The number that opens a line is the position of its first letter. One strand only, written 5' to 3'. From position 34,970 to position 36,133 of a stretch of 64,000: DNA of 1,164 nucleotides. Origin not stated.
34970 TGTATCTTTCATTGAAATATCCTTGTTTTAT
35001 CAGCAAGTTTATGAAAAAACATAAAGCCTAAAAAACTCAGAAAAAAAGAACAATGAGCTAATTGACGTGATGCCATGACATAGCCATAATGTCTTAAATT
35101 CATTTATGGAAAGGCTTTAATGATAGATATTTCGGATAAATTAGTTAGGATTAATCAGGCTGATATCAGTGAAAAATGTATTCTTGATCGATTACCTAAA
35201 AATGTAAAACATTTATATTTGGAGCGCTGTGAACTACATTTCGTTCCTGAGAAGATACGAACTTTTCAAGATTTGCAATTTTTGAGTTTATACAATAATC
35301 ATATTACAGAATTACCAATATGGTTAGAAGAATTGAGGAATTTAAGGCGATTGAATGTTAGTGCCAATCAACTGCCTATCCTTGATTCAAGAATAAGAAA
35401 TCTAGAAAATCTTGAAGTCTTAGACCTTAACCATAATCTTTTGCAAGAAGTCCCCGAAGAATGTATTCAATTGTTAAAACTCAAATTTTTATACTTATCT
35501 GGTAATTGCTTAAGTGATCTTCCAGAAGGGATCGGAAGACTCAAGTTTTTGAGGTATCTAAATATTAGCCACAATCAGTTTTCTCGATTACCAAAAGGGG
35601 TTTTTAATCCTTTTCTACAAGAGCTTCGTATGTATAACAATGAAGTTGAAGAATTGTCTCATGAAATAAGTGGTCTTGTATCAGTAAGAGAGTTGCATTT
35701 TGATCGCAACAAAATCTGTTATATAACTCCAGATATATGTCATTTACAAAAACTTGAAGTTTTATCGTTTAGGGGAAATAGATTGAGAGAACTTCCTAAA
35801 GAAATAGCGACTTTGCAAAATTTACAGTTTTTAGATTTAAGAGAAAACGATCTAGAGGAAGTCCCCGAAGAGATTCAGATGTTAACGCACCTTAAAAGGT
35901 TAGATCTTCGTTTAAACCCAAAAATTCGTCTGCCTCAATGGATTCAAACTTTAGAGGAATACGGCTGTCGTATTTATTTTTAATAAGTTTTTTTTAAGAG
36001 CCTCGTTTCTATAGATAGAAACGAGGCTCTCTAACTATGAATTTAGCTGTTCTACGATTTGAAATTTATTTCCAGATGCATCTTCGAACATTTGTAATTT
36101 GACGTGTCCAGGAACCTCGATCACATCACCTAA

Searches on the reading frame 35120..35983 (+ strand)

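Call 19: search_protein_families(library=pfam, proteins=[window:35120-35983:+], max_evalue=0.0001)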
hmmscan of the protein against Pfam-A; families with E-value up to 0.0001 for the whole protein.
window:35120-35983:+ (287 aa): 7 families
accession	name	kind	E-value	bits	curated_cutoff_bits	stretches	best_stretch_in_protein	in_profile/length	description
PF23598.1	LRR_14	-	1.9e-40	139.1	40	5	205-279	42-114/353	Leucine-rich repeat region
PF12799.13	LRR_4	-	5.6e-33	112.6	27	5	97-135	2-40/44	Leucine Rich repeats (2 copies)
PF13855.12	LRR_8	-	3.1e-29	100.9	27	4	144-199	3-61/61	Leucine rich repeat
PF00560.39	LRR_1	-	8e-22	73.1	20.6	0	120-141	1-23/23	Leucine Rich Repeat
PF25019.1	LRR_R13L1-DRL21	-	2e-07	31.4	27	0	17-81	57-125/127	R13L1/DRL21 LRRs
PF13516.12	LRR_6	-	9.4e-05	22.6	23.4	0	143-154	4-15/24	Leucine Rich repeat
PF23211.1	LRR_LRWD1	-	9.4e-05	22.6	28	0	117-180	14-80/190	Leucine-rich repeat and WD repeat-containing protein 1, LRR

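Call 51: search_protein_families(library=phrogs, proteins=[L151:315-917:+, L151:956-1345:+, L151:1347-2165:+, L151:2169-2744:+, L151:2756-3802:+, L151:3945-4646:+, L151:4643-6664:+, L151:6647-7657:-, L151:7750-9000:-, L151:8975-9661:-], max_evalue=0.001)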
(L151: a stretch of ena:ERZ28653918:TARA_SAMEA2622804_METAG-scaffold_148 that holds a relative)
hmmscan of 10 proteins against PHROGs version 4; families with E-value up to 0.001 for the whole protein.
L151:315-917:+ (200 aa): 1 family
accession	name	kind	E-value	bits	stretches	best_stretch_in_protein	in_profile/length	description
phrog_1740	-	transcription regulation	2.9e-15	56.8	1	11-174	66-215/567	RNA polymerase sigma factor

L151:956-1345:+ (129 aa): 1 family
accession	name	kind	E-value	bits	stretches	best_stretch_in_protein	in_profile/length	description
phrog_2480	-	unknown function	6.5e-27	95.4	1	7-127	23-147/152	-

L151:1347-2165:+ (272 aa): 2 families
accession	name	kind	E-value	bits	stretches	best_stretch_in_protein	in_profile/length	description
phrog_124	-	DNA, RNA and nucleotide metabolism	5.6e-48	165.2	1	1-269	27-265/382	Sak4-like ssDNA annealing protein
phrog_32843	-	unknown function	1.4e-31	109.7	1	186-263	1-77/90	-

L151:2169-2744:+ (191 aa): 1 family
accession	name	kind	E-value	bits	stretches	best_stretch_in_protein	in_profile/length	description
phrog_2300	-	unknown function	1.2e-28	101.9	1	8-176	32-175/347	-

L151:2756-3802:+ (348 aa): 5 families
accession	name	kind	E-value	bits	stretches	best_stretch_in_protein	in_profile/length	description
phrog_510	-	DNA, RNA and nucleotide metabolism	2.6e-12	47.3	1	17-242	413-633/667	DNA primase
phrog_19299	-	head and packaging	2e-11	44.1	1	28-264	50-295/702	terminase large subunit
phrog_30356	-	DNA, RNA and nucleotide metabolism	1.2e-07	31.2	1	120-275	483-643/823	helicase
phrog_15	-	head and packaging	3.3e-07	30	1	21-241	90-312/1330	terminase large subunit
phrog_36964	-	head and packaging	2.7e-06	26.7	1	22-263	104-337/890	terminase large subunit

L151:3945-4646:+ (233 aa): 4 families
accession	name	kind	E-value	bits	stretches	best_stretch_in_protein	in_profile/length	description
phrog_1990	-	DNA, RNA and nucleotide metabolism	8.6e-71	239.7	1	3-232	16-239/290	Cas4-domain exonuclease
phrog_1706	-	DNA, RNA and nucleotide metabolism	2.6e-11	44.5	1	13-232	38-246/293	CRISPR/Cas system associated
phrog_434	-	DNA, RNA and nucleotide metabolism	2.1e-09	38.1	1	59-196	106-231/372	RecE-like recombination exonuclease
phrog_2506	-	DNA, RNA and nucleotide metabolism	8.4e-09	36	1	14-232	83-337/342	exonuclease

L151:4643-6664:+ (673 aa): 16 families
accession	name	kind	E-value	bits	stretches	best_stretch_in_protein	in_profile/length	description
phrog_239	-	DNA, RNA and nucleotide metabolism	7.7e-63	214.6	1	60-657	51-684/801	DNA primase/helicase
phrog_906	-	DNA, RNA and nucleotide metabolism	4.3e-37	129.3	1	339-572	509-732/872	DNA polymerase/primase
phrog_6088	-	DNA, RNA and nucleotide metabolism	5.2e-29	102.2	1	61-325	23-301/772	DNA primase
phrog_25693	-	unknown function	1.3e-18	67.9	1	321-517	12-208/405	-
phrog_13004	-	unknown function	1.9e-17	64.1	1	29-510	6-278/363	-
phrog_2850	-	unknown function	4.7e-17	63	1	341-548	141-334/465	-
phrog_3123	-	unknown function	3.8e-16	59.8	1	344-526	327-513/583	-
phrog_2597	-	DNA, RNA and nucleotide metabolism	2.9e-12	46.9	1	316-522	329-518/747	DNA primase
phrog_47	-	DNA, RNA and nucleotide metabolism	6.8e-11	42.4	1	167-309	186-322/947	DNA primase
phrog_6012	-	DNA, RNA and nucleotide metabolism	4.7e-09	37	1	345-519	133-294/447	DNA helicase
phrog_510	-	DNA, RNA and nucleotide metabolism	5.4e-09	36.3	1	36-140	19-116/667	DNA primase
phrog_1284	-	unknown function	1.3e-08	35.6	1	334-489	11-148/306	-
phrog_6357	-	unknown function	3.1e-06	27.7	1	347-566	20-208/321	-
phrog_849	-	DNA, RNA and nucleotide metabolism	3.2e-05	24.1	1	177-283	200-310/435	DNA primase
phrog_19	-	DNA, RNA and nucleotide metabolism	5.8e-05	23.1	1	355-489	350-476/621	DnaB-like replicative helicase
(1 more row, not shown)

L151:6647-7657:- (336 aa): 1 family
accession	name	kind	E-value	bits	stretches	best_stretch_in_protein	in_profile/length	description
phrog_25990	-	unknown function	1.7e-101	341.1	1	13-336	59-380/380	-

L151:7750-9000:- (416 aa): 1 family
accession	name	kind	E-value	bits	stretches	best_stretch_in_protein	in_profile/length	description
phrog_21102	-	unknown function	1.1e-137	460.4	1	11-414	2-405/405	-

L151:8975-9661:- (228 aa): 8 families
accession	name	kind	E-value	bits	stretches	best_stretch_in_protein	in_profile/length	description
phrog_4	-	transcription regulation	7.8e-24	85.4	1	81-217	204-338/400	transcriptional repressor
phrog_811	-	DNA, RNA and nucleotide metabolism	1.3e-16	61.4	1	99-216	16-133/140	UmuD-like protein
phrog_3502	-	unknown function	5.3e-15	56.6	1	4-82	36-115/131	-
phrog_8558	-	unknown function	7.6e-15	56.2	1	127-218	18-111/114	-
phrog_24920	-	unknown function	8.3e-12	46.2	1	17-82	4-70/125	-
phrog_362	-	transcription regulation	1.2e-09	39.4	1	16-82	3-70/106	transcriptional repressor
phrog_6201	-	transcription regulation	1.7e-09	38.6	1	128-214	27-114/121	CI-like repressor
phrog_10470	-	DNA, RNA and nucleotide metabolism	1.9e-05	25.4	1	139-214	1-74/79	UmuD-like protein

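Call 55: search_protein_families(library=phrogs, proteins=[L159:227-2116:-, L159:2103-2573:-, L159:2551-3849:-, L159:4041-4310:-, L159:4289-4543:-, L159:4521-4988:-, L159:5107-5373:-, L159:5617-6246:+], max_evalue=0.001)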
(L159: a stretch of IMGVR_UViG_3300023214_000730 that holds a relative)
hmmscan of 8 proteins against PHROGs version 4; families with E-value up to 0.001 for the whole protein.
L159:227-2116:- (629 aa): 11 families
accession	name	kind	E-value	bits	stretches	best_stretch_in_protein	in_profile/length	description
phrog_15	-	head and packaging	1.4e-272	909.2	1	10-627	343-980/1330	terminase large subunit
phrog_21311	-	head and packaging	8.6e-77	258.9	1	102-307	1-218/218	terminase large subunit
phrog_3028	-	unknown function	1.8e-48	166.2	1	417-614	3-193/203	-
phrog_16406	-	unknown function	1.1e-41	144.3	1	224-574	13-382/601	-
phrog_675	-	head and packaging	1.3e-34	120.4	1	48-354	42-343/576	terminase large subunit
phrog_3925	-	head and packaging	1.1e-31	110.6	1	6-126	25-141/150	terminase large subunit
phrog_15657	-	unknown function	2.9e-31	109.8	1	293-502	27-228/230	-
phrog_4145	-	head and packaging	5.6e-15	56.2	1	11-198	18-202/209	terminase large subunit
phrog_12876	-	head and packaging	1.8e-05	25.5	0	140-253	32-138/235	terminase large subunit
phrog_23163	-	unknown function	2.1e-05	25.2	1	16-121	18-122/130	-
phrog_12089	-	unknown function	3.2e-05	24.7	1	468-609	45-181/208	-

L159:2103-2573:- (156 aa): 1 family
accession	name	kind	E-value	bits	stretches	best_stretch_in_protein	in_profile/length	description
phrog_57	-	head and packaging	8.3e-25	88.8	1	1-154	10-172/199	terminase small subunit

L159:2551-3849:- (432 aa): 28 families (the best 25 are shown)
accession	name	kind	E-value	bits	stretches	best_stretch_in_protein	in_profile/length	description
phrog_498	-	other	1.4e-151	507.2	1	5-426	24-444/633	DNA methyltransferase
phrog_8071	-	DNA, RNA and nucleotide metabolism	5.1e-54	185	1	11-238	2-232/389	ParB-like partition protein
phrog_620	-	DNA, RNA and nucleotide metabolism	2.5e-47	162.8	1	10-163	3-159/217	ParB-like partition protein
phrog_67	-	other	2.6e-46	160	1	175-413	121-354/743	DNA methyltransferase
phrog_15396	-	DNA, RNA and nucleotide metabolism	1.9e-34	120.7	1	14-147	2-136/258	ParB-like partition nuclease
phrog_3008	-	other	8.8e-31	108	1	324-424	130-233/244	DNA methyltransferase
phrog_940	-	DNA, RNA and nucleotide metabolism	7.7e-30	105.4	1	13-154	3-143/388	nuclease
phrog_23085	-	unknown function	9.9e-29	100.8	1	305-410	4-113/138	-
phrog_930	-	DNA, RNA and nucleotide metabolism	1.5e-24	88.1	1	12-140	3-131/223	ParB-like partition protein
phrog_18056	-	DNA, RNA and nucleotide metabolism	2.6e-19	70.4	1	19-103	6-90/387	ParB-like partition nuclease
phrog_9353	-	unknown function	8e-18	66.2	1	23-233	18-202/245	-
phrog_723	-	DNA, RNA and nucleotide metabolism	3.9e-17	63.8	1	8-201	5-166/223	ParB-like partition protein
phrog_18293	-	other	8.1e-15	55.8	1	327-408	32-113/119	methyltransferase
phrog_4715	-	DNA, RNA and nucleotide metabolism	1.7e-12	47.5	1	5-111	136-248/630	ParB-like partition protein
phrog_6218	-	DNA, RNA and nucleotide metabolism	5.5e-11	43.3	1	15-92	4-86/506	ParB-like partition protein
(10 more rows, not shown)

L159:4041-4310:- (89 aa): 0 families

L159:4289-4543:- (84 aa): 6 families
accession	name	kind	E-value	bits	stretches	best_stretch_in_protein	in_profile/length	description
phrog_474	-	other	5.4e-25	89.8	1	2-83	128-210/274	phosphofructokinase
phrog_1167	-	other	1.3e-19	72.1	1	4-83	4-84/169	phosphofructokinase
phrog_6328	-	unknown function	6.5e-19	70.1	1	2-78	158-236/249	-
phrog_18396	-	unknown function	8.9e-13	49.8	1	2-83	157-244/248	-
phrog_1597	-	unknown function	1.2e-12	49.7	1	13-79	109-175/189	-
phrog_6342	-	unknown function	1.4e-09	39.4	1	15-79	64-128/236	-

L159:4521-4988:- (155 aa): 3 families
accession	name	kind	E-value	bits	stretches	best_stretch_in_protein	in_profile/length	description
phrog_18320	-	unknown function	1.2e-31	110.3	1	41-153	1-128/137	-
phrog_159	-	DNA, RNA and nucleotide metabolism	5.2e-27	95.7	1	5-145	90-245/330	RuvC-like Holliday junction resolvase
phrog_1770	-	DNA, RNA and nucleotide metabolism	2.4e-07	31.9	1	2-153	3-154/158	Holliday junction resolvase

L159:5107-5373:- (88 aa): 0 families

L159:5617-6246:+ (209 aa): 1 family
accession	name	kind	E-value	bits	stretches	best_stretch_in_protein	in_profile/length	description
phrog_1740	-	transcription regulation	2.1e-15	57.2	1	10-184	56-216/567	RNA polymerase sigma factor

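Call 59: search_protein_families(library=phrogs, proteins=[L161:12107-13519:+, L161:13449-14645:+, L161:14642-15013:+, L161:15017-16018:+, L161:16325-16861:+, L161:16858-17382:+, L161:17366-17833:+, L161:18461-19297:+, L161:19301-20509:+], max_evalue=0.001)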
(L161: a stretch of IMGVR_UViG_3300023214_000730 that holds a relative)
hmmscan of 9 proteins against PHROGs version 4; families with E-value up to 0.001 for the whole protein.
L161:12107-13519:+ (470 aa): 4 families
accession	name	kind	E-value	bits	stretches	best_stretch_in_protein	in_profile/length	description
phrog_21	-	head and packaging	4.6e-116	390.1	1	11-465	33-509/1362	portal protein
phrog_537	-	head and packaging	5.6e-70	236.1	1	255-467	1-213/233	portal protein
phrog_27056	-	unknown function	0.00012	22.9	1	22-77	28-83/135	-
phrog_3993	-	unknown function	0.00096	20.1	0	23-70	29-76/195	-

L161:13449-14645:+ (398 aa): 9 families
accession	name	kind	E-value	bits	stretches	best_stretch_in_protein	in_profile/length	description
phrog_53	-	head and packaging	7.1e-88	297.2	1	59-301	60-305/583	head maturation protease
phrog_33023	-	unknown function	6.3e-37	128.5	1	70-351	64-351/507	-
phrog_4759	-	unknown function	9.8e-25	88.5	1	68-192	76-200/209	-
phrog_21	-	head and packaging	4e-14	52.4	1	62-282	549-786/1362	portal protein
phrog_24209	-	unknown function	6.2e-10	39.9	1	96-143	1-48/49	-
phrog_24195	-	unknown function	4.3e-06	27.5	1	237-282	7-52/61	-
phrog_11747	-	unknown function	9.1e-06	26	1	81-181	29-127/290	-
phrog_16406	-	unknown function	1.7e-05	24.7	1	220-290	386-456/601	-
phrog_8940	-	tail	9e-05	23.4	1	236-287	6-57/201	capsid assembly protein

L161:14642-15013:+ (123 aa): 2 families
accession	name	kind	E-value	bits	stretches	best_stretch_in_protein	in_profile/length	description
phrog_49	-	head and packaging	5.2e-24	85.8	1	1-122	3-139/147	head decoration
phrog_3583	-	head and packaging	2.2e-06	28.1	1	32-90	50-111/155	head decoration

L161:15017-16018:+ (333 aa): 1 family
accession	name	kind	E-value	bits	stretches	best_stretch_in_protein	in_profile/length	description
phrog_29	-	head and packaging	4.4e-79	267.7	1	1-331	20-356/439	major head protein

L161:16325-16861:+ (178 aa): 4 families
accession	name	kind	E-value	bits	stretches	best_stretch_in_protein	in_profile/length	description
phrog_27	-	connector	2.4e-28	100.4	1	6-176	11-192/199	tail completion or Neck1 protein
phrog_9077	-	unknown function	0.00051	21.3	0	24-80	17-73/81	-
phrog_8274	-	unknown function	0.00055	20.4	0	31-143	186-317/354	-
phrog_1924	-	tail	0.00067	20.6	1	21-81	17-78/237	minor tail protein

L161:16858-17382:+ (174 aa): 1 family
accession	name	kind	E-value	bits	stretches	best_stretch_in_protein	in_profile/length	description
phrog_1072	-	unknown function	1.8e-55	188.1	1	4-170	6-173/174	-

L161:17366-17833:+ (155 aa): 3 families
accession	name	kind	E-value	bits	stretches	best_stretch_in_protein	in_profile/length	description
phrog_9992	-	tail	1.6e-34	120.5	1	7-138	7-137/228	baseplate assembly protein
phrog_6142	-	tail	6.2e-21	76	1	8-97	9-104/165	baseplate assembly protein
phrog_11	-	tail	4.6e-08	31.5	1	8-128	10-132/1960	baseplate spike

L161:18461-19297:+ (278 aa): 5 families
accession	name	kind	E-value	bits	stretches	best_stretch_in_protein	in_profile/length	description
phrog_4226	-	tail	3e-54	184.8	1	68-272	2-222/228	baseplate protein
phrog_6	-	tail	2.8e-48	165.9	2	95-274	235-406/548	baseplate wedge subunit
phrog_14699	-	unknown function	1.7e-06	28.9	1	220-260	1-41/59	-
phrog_21670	-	unknown function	1.5e-05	25.6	1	50-97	42-89/152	-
phrog_1608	-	tail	5.4e-05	23.7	1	91-270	3-187/192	tail protein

L161:19301-20509:+ (402 aa): 4 families
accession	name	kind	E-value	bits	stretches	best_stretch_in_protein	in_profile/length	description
phrog_17612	-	tail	4.6e-126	422.1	1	4-399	3-401/406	tail protein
phrog_19272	-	unknown function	8.4e-31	108.5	1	2-186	5-197/288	-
phrog_8207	-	unknown function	4e-20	73.3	1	9-187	10-192/368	-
phrog_48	-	tail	4.5e-05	23.7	1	64-138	82-159/478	tail protein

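Call 78: search_protein_families(library=pfam, proteins=[L151:3945-4646:+, L151:10451-11752:+, L151:8975-9661:-, L168:242-529:+, L168:15009-15509:+, L168:14744-15019:+, L168:16336-17004:+, L168:17001-17792:+], max_evalue=0.001)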
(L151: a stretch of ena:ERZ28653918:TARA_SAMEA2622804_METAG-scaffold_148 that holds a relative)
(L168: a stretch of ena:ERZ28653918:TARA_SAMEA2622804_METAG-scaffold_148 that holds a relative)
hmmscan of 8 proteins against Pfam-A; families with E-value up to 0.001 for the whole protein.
L151:3945-4646:+ (233 aa): 0 families

L151:10451-11752:+ (433 aa): 3 families
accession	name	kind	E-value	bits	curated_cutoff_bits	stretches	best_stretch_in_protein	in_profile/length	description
PF00239.26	Resolvase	-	2.9e-37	128.4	23.3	1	5-157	2-145/145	Resolvase, N terminal domain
PF07508.19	Recombinase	-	7.8e-18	65.1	21.1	1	180-273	4-101/102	Recombinase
PF13408.12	Zn_ribbon_recom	-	4.9e-10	40.1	25.3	1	287-348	1-58/58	Recombinase zinc beta ribbon domain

L151:8975-9661:- (228 aa): 2 families
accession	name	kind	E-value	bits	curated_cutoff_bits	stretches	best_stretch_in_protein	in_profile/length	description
PF00717.28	Peptidase_S24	-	4.5e-31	107.4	23.3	1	98-212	2-116/116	Peptidase S24-like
PF01726.22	LexA_DNA_bind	-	3.8e-14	52.6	23.7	1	16-77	3-65/65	LexA DNA binding domain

L168:242-529:+ (95 aa): 1 family
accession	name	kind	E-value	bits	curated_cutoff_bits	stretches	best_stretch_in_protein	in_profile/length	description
PF05488.18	PAAR_motif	-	1.1e-13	51.6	27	1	25-86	14-69/70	PAAR motif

L168:15009-15509:+ (166 aa): 2 families
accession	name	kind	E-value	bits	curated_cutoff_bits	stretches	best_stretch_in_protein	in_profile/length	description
PF05838.17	Glyco_hydro_108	-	1e-22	80.9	21.2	1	14-90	2-85/85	Glycosyl hydrolase 108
PF09374.15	PG_binding_3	-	5.8e-16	58.9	24.6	1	94-164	2-75/76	Predicted Peptidoglycan domain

L168:14744-15019:+ (91 aa): 0 families

L168:16336-17004:+ (222 aa): 2 families
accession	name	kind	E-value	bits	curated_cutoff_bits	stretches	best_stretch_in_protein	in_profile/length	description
PF09209.16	CecR_C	-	7.3e-29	100.8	24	1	89-211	2-124/125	HTH-type transcriptional dual regulator CecR, C-terminal domain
PF00440.29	TetR_N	-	1e-14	54.4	24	1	9-55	1-47/47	Bacterial regulatory proteins, tetR family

L168:17001-17792:+ (263 aa): 4 families
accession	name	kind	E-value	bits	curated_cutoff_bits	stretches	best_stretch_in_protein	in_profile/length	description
PF13437.12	HlyD_3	-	6.7e-13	49.7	22.2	1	155-233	13-96/106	HlyD family secretion protein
PF16576.10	HlyD_D23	-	2.4e-08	34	30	1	30-220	16-188/214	Barrel-sandwich domain of CusB or HlyD membrane-fusion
PF13533.13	Biotin_lipoyl_2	-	0.00013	22.2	29.8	1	36-65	3-32/32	Biotin-lipoyl like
PF24627.1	PUMA_CC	-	0.00045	20.6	30.1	0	109-142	8-41/74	PUMA coiled-coil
